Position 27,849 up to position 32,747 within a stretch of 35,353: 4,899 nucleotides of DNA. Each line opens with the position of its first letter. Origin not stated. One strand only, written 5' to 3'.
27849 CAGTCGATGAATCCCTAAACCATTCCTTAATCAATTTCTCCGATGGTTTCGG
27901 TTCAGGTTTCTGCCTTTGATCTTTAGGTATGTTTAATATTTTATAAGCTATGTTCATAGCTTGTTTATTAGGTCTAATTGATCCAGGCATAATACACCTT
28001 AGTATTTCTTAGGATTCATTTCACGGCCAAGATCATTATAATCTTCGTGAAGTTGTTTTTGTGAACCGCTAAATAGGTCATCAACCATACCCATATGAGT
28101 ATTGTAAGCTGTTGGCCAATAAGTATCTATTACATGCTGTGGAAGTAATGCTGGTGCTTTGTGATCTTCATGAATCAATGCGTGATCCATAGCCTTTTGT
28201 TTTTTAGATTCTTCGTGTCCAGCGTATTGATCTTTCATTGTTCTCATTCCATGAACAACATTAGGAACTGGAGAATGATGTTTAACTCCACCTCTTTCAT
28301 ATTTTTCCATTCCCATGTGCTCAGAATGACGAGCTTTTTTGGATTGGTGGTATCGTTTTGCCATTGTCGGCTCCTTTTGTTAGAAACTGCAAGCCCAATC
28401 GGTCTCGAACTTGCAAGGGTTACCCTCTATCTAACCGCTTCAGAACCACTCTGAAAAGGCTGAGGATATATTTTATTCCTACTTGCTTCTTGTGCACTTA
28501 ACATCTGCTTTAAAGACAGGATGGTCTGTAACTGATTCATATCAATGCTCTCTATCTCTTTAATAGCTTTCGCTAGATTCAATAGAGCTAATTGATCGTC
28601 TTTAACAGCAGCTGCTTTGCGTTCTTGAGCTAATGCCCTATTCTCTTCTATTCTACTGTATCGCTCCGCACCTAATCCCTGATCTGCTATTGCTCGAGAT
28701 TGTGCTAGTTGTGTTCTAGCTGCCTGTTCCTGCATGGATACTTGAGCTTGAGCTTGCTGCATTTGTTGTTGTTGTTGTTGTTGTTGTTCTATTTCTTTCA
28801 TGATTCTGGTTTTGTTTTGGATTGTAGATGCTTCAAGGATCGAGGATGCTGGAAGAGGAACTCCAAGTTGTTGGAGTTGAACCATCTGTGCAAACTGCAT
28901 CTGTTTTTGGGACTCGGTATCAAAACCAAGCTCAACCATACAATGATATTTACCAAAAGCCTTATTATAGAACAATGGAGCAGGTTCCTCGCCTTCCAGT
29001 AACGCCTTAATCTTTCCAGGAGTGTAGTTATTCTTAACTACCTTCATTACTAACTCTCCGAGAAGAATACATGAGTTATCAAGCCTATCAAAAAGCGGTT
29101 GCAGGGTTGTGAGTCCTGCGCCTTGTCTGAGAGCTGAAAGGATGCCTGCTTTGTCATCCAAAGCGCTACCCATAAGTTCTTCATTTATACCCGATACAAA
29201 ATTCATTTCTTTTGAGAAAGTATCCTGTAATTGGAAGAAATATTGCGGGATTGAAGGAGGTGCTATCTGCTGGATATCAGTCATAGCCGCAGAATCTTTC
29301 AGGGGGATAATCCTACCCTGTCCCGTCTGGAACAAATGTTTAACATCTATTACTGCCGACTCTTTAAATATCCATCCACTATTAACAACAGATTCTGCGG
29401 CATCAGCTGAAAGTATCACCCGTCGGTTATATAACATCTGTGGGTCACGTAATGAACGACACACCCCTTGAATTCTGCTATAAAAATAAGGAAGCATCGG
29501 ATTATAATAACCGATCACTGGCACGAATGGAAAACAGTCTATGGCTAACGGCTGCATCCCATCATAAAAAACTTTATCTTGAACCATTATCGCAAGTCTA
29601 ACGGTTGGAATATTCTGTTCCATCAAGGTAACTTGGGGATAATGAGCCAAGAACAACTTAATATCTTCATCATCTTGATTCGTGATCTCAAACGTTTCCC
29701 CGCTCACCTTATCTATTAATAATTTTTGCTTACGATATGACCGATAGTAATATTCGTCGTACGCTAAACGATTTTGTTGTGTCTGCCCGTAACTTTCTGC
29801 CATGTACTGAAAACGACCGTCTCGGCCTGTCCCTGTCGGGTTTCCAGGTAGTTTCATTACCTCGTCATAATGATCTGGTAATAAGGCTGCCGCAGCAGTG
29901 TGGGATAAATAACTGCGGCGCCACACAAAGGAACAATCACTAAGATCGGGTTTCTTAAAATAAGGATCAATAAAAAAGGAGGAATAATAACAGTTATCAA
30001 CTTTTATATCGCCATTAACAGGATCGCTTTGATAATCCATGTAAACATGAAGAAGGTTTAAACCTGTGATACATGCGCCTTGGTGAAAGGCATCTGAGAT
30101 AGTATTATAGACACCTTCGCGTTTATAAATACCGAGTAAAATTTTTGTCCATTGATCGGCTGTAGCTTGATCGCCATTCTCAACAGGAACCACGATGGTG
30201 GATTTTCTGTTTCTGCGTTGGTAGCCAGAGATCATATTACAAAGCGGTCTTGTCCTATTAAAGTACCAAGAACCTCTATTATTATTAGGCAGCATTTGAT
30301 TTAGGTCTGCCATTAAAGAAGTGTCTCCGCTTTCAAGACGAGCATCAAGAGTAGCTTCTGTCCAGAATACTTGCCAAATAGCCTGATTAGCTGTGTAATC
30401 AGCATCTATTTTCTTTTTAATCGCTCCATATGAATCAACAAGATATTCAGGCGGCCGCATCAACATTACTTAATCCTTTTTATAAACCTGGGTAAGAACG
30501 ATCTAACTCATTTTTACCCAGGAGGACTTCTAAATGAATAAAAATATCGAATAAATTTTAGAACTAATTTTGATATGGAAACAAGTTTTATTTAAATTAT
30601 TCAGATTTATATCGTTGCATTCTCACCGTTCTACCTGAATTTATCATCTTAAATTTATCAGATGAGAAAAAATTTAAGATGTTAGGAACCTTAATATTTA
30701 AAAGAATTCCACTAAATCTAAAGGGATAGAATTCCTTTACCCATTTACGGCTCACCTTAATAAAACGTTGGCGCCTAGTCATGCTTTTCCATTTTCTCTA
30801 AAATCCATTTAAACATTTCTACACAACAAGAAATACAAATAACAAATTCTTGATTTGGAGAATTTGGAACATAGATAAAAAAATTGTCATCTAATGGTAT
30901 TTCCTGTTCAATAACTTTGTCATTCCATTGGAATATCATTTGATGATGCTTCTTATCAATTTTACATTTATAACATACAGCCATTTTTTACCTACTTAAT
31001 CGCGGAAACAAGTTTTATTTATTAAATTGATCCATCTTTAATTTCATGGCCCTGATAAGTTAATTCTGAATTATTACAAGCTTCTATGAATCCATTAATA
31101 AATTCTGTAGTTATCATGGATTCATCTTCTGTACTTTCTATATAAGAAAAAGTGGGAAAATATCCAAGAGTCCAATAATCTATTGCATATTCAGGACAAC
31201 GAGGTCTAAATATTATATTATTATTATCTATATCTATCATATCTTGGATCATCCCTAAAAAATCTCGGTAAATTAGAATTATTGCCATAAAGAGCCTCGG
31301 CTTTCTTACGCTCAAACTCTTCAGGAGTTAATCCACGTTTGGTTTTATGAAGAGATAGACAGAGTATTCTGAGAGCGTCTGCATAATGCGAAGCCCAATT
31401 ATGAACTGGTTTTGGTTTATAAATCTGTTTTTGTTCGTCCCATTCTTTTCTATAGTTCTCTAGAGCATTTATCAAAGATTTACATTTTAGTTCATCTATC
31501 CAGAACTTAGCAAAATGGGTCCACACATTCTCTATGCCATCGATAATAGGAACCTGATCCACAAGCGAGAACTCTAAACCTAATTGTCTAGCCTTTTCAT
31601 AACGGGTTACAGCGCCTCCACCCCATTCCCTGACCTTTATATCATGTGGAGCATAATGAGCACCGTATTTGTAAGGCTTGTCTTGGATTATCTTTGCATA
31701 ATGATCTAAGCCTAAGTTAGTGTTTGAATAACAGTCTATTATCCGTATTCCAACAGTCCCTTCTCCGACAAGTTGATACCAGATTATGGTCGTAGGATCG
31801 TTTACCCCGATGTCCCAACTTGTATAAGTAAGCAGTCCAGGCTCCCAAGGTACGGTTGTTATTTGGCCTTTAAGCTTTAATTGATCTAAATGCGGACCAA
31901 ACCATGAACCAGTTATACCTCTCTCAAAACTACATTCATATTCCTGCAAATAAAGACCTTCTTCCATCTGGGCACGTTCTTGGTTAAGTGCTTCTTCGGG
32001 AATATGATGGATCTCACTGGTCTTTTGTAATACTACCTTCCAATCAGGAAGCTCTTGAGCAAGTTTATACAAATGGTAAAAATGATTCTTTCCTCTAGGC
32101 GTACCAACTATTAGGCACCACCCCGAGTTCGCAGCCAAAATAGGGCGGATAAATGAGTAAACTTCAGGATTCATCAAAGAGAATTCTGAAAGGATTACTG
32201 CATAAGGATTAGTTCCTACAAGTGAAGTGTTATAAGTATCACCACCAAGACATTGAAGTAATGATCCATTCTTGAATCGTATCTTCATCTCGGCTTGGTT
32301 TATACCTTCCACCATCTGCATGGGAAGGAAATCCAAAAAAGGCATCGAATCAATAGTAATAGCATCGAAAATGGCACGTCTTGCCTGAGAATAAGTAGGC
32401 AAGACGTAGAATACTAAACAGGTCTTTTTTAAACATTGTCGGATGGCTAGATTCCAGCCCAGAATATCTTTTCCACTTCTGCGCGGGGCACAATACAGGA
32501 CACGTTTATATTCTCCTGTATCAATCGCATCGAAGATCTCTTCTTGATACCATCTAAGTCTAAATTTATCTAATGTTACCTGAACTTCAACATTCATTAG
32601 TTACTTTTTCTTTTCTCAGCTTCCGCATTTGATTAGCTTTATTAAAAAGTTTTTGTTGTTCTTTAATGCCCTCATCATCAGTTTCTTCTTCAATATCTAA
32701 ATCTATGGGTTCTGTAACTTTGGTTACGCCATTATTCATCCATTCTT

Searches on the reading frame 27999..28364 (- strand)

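Call 9: search_protein_families(library=phrogs, proteins=[window:27999-28364:-], max_evalue=0.001)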
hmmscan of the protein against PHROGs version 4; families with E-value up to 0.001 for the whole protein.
window:27999-28364:- (121 aa): 1 family
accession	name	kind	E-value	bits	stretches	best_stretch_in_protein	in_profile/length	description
phrog_23925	-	unknown function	4.7e-05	23.4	1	7-105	49-143/471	-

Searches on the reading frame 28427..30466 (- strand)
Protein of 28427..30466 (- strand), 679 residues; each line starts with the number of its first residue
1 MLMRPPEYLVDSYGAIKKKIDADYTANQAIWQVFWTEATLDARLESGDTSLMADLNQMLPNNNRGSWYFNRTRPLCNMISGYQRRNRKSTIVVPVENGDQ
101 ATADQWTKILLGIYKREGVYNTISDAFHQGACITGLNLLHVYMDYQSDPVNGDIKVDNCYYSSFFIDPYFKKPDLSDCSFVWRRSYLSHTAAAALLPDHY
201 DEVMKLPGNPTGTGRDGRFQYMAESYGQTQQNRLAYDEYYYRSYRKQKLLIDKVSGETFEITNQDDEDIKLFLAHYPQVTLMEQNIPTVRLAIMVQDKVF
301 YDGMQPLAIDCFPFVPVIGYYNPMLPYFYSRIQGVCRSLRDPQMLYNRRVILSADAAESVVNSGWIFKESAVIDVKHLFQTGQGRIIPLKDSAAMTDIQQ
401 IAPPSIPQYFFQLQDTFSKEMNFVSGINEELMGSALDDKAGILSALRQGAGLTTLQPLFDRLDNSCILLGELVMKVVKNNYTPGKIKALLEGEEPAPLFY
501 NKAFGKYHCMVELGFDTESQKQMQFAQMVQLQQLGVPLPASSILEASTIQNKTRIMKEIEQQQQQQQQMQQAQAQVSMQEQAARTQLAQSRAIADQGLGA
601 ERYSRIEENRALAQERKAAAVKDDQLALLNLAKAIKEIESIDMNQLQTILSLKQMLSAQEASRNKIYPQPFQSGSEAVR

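Call 9: search_protein_families(library=phrogs, proteins=[window:28427-30466:-], max_evalue=0.001)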
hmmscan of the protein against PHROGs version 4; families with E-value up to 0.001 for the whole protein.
window:28427-30466:- (679 aa): 2 families
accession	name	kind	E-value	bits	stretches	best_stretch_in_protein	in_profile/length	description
phrog_156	-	head and packaging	1.3e-75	256.2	1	16-662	11-655/681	portal protein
phrog_332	-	connector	2.5e-06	27.1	1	329-589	275-540/560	head-tail adaptor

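Call 17: find_related_loci(query=window:28427-30466:-, collection=viral_contigs, flank=10000)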
Query window:28427-30466:- (679 aa) in viral_contigs; peptide patterns used: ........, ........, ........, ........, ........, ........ (x = any residue, [..] = any of these).
599 stretches matched a pattern (row limit reached: there are more); 136 encode a relative of the query (tblastn E <= 1e-3); the best 80 are kept; 80 distinct loci.
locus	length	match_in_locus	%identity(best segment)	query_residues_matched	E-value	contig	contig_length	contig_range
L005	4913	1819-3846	80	1-679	0e+0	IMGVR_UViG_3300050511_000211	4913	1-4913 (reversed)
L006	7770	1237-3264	80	1-679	0e+0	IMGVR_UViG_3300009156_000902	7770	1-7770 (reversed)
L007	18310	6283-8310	79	1-679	0e+0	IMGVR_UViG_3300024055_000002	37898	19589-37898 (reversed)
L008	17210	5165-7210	77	1-679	0e+0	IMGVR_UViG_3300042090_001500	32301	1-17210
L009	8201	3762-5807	77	1-679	0e+0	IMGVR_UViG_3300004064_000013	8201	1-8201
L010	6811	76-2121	77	1-679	0e+0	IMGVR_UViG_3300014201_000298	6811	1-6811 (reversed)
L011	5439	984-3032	78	1-678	0e+0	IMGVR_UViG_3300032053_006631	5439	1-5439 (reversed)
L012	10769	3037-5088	77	1-679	0e+0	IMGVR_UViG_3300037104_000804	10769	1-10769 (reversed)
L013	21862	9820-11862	79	1-679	0e+0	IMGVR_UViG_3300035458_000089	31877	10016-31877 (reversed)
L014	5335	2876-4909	77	1-678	0e+0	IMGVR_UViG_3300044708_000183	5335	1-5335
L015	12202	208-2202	78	1-665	0e+0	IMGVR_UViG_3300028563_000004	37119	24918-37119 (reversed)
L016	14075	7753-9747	78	1-665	0e+0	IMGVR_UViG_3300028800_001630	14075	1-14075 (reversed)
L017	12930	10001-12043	78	1-679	0e+0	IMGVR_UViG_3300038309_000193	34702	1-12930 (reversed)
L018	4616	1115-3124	76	1-670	0e+0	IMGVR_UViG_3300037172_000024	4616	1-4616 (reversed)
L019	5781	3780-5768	80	1-663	0e+0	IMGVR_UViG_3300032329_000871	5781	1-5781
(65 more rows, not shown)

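Call 28: search_dna_similar(query=window:28427-30466:-, collection=phages, mode=protein, max_rows=25)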
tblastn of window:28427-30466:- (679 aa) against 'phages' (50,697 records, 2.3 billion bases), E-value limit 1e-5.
Records with a match: 47; places in all: 47; records where one place covers at least 80% of the query: 0.
Best place of each record, by identity: <60% 47.
By first word of the organism name: Ralstonia 31; Erwinia 5; Serratia 2; Microcystis 2; Pseudomonas 2; Rhizobium 1; Paracoccus 1; Burkholderia 1; Bacillus 1; Aeromonas 1.
By host as written in the record: Ralstonia pseudosolanacearum 6; Ralstonia solanacearum 5; Ralstonia pseudosolanacearum I-31 (MT043) 5; Ralstonia pseudosolanacearum I-15 (MT014) 4; Ralstonia pseudosolanacearum I-33 (MT061) 4; Serratia marcescens 2; Ralstonia pseudosolanacearum I-15 (MT017) 2; Ralstonia pseudosolanacearum I-31 (MT035) 2; and 13 more.
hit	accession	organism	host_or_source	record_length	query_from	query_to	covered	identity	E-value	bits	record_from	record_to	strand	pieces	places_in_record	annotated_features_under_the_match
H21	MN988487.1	Rhizobium phage RHph_Y1_10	Rhizobium etli Y1_10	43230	33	512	71%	24.0%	5e-18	95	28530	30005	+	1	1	portal protein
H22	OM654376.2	Paracoccus phage vB_PmaP_KLEP18-1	Paracoccus marcusii strain KR4M-18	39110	59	512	67%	24.5%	1e-13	81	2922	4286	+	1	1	portal protein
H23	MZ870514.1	Ralstonia phage RPZH3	Ralstonia solanacearum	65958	20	485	69%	22.8%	4e-13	79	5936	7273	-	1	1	portal protein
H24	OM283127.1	Burkholderia phage JC1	Burkholderia cenocepacia Van1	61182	20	485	69%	22.4%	8e-9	65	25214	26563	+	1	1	portal protein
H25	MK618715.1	Serratia phage Parlo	Serratia marcescens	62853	20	485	69%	21.6%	7e-8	62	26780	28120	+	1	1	portal protein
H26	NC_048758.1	Serratia phage Parlo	Serratia marcescens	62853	20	485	69%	21.6%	7e-8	62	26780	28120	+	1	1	portal protein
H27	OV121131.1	Ralstonia phage UAM5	Plantain rhizosphere soil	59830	57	478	62%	23.3%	2e-13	80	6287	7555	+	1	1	Phage portal protein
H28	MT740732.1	Ralstonia phage Darius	Ralstonia pseudosolanacearum I-15 ...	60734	57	485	63%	22.9%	2e-13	81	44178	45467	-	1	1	portal protein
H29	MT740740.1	Ralstonia phage Gervaise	Ralstonia pseudosolanacearum I-15 ...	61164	57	485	63%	22.9%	2e-13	81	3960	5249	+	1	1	portal protein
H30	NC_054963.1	Ralstonia phage Gervaise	Ralstonia pseudosolanacearum I-15 ...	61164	57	485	63%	22.9%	2e-13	81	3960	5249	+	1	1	portal protein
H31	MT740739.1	Ralstonia phage Gerry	Ralstonia pseudosolanacearum I-33 ...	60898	57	485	63%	22.9%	6e-13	79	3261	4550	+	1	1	hypothetical protein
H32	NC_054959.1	Ralstonia phage Gerry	Ralstonia pseudosolanacearum I-33 ...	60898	57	485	63%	22.9%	6e-13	79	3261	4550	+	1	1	portal protein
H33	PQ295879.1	Ralstonia phage YL4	Ralstonia pseudosolanacearum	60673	57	485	63%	22.7%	8e-13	78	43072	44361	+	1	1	hypothetical protein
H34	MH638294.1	Ralstonia phage GP4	Ralstonia solanacearum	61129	57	485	63%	22.7%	8e-13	78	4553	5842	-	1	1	portal protein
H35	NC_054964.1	Ralstonia phage GP4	Ralstonia solanacearum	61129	57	485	63%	22.7%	8e-13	78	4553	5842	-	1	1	portal protein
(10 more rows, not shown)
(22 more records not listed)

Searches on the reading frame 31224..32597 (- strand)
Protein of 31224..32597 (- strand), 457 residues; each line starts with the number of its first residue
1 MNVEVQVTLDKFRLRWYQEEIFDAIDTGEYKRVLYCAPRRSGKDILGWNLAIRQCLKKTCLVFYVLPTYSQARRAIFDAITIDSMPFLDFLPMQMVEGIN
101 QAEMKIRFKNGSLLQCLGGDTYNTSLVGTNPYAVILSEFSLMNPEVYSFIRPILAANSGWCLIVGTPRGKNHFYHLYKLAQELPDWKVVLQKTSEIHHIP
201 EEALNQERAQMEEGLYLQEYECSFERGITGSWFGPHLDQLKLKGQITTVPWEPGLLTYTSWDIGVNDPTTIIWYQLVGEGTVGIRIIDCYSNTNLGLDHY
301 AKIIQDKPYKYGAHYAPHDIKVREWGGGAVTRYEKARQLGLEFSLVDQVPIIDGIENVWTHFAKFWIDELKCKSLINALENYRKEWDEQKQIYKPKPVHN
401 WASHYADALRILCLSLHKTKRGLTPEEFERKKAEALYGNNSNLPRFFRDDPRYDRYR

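Call 9: search_protein_families(library=phrogs, proteins=[window:31224-32597:-], max_evalue=0.001)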
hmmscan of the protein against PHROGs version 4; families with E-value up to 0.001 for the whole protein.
window:31224-32597:- (457 aa): 4 families
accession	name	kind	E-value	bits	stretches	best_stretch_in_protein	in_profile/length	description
phrog_2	-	head and packaging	2.4e-35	123.5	1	10-432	262-605/807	terminase large subunit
phrog_2472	-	unknown function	2.5e-34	120.1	1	223-415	110-307/324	-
phrog_7579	-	head and packaging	2.1e-13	51.1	1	29-229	16-218/239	terminase large subunit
phrog_6672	-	head and packaging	9.3e-05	23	1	351-420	68-133/145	terminase large subunit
